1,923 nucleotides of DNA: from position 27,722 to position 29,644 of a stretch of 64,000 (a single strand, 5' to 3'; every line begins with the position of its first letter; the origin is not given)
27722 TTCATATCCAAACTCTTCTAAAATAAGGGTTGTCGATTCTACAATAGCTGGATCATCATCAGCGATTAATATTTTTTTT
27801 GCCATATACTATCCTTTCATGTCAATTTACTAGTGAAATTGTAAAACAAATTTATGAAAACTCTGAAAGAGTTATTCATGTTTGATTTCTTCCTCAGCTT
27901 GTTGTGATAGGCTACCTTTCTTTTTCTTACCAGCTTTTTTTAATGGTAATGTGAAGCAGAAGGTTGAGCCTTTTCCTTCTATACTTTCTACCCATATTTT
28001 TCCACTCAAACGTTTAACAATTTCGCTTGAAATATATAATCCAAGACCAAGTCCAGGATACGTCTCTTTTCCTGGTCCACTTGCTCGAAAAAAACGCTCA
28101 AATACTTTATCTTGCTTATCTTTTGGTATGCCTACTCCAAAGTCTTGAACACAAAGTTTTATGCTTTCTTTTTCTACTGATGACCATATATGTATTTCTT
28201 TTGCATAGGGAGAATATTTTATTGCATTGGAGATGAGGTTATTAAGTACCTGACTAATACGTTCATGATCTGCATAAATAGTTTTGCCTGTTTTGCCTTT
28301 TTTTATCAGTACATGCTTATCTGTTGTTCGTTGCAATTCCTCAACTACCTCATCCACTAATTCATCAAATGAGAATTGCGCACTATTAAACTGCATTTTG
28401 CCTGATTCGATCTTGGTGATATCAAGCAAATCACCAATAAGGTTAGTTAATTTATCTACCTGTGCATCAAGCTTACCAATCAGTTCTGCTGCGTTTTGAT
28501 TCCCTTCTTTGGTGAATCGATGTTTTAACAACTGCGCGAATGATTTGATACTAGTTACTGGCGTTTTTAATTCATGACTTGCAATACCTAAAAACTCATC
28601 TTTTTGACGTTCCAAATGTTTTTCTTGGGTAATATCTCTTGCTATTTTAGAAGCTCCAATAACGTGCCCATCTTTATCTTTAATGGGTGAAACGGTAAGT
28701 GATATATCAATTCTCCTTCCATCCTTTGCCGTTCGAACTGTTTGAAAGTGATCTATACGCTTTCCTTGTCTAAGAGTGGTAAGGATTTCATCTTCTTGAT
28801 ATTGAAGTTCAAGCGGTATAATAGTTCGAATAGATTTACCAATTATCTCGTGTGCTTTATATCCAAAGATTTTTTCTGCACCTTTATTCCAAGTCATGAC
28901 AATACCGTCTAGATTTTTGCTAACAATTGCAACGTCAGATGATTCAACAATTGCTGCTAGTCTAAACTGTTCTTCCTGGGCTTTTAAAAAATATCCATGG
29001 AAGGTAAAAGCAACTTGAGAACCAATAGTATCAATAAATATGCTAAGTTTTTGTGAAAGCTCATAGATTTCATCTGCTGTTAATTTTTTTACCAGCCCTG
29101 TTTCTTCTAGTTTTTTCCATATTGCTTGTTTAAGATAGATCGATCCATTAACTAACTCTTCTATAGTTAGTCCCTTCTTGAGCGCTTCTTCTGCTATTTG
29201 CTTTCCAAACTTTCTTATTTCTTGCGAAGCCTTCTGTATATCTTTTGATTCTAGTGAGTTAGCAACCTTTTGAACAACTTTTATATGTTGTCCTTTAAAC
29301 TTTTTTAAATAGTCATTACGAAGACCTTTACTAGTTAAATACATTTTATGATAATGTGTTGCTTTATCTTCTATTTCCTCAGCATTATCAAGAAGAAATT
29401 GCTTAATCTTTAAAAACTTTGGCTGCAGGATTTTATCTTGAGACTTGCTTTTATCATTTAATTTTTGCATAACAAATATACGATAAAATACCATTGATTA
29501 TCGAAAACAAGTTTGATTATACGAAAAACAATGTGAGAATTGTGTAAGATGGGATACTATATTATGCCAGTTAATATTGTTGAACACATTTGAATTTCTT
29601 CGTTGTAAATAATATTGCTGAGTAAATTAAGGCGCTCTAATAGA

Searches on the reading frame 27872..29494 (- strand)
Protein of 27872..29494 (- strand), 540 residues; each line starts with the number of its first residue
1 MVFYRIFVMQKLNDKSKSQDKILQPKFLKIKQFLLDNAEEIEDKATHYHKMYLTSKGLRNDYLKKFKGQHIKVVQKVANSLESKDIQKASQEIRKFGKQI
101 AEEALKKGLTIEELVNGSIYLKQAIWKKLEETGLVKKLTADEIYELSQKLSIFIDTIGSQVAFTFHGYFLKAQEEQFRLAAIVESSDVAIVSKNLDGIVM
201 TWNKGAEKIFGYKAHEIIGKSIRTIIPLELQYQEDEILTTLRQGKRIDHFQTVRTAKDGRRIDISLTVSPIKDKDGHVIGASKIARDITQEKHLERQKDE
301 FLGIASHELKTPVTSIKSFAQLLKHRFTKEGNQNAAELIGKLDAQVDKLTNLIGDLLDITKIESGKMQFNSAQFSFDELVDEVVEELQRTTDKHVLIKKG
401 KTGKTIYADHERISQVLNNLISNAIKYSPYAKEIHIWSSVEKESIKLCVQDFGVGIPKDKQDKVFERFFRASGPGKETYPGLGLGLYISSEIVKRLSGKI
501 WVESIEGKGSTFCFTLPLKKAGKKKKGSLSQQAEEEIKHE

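Call 87: search_protein_families(library=pfam, proteins=[window:27872-29494:-], max_evalue=0.00001)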
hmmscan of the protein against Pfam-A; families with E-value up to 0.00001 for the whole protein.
window:27872-29494:- (540 aa): 6 families
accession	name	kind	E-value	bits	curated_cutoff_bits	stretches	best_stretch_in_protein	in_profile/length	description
PF02518.31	HATPase_c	-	7.7e-28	97.6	26.4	1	409-519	2-110/111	Histidine kinase-, DNA gyrase B-, and HSP90-like ATPase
PF13426.13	PAS_9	-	1.1e-17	64.6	27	1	188-290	2-103/103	PAS domain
PF00989.32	PAS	-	1.2e-17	64.3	22.6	1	179-288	3-113/113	PAS fold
PF00512.31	HisKA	-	1.1e-15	57.8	26.9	1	297-365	1-66/66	His Kinase A (phospho-acceptor) domain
PF08448.16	PAS_4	-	5.7e-15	55.9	23.1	1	183-292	1-109/110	PAS fold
PF08447.18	PAS_3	-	9e-08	32.7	25.6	1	200-283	2-87/89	PAS fold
